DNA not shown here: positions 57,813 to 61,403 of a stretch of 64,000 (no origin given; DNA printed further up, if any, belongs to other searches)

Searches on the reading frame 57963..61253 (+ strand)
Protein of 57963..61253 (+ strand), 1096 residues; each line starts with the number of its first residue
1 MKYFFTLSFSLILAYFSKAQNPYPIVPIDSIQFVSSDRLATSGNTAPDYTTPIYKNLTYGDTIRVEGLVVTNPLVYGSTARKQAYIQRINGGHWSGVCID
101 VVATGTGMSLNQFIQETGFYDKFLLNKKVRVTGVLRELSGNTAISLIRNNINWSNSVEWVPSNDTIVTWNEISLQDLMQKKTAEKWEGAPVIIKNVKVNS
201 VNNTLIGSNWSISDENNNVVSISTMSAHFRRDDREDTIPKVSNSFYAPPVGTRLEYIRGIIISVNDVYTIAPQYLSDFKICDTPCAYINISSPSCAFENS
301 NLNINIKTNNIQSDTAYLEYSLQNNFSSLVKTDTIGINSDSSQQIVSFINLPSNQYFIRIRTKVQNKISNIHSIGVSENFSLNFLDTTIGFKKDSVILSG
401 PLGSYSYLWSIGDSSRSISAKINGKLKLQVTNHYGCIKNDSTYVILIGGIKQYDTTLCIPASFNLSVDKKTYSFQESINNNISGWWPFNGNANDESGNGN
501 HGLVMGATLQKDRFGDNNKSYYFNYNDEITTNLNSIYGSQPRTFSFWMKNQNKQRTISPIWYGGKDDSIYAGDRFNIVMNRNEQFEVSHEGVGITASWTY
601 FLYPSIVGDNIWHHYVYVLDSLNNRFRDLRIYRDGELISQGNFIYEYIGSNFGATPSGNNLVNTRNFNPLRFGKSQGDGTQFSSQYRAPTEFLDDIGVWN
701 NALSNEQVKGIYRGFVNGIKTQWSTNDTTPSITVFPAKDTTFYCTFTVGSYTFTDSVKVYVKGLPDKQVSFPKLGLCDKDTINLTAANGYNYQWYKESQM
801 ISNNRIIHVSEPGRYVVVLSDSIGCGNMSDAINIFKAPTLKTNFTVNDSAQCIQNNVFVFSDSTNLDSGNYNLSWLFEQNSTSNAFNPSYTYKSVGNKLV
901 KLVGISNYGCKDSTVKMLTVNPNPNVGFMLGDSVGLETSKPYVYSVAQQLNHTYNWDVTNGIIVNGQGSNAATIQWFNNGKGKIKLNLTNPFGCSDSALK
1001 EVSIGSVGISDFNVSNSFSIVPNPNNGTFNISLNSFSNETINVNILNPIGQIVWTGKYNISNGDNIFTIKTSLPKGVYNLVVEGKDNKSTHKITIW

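Call 18: search_protein_families(library=pfam, proteins=[window:57963-61253:+], max_evalue=0.001)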
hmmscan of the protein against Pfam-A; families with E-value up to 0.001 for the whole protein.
window:57963-61253:+ (1096 aa): 3 families
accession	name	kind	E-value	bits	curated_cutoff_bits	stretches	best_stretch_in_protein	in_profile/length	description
PF18962.6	Por_Secre_tail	-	7.8e-08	32.9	27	1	1021-1095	2-75/75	Secretion system C-terminal sorting domain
PF18911.6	PKD_4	-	3.3e-05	24.3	27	0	854-915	18-79/85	PKD domain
PF19408.5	PKD_6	-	3.4e-05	24.5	25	1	940-1000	19-78/82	PKD-like domain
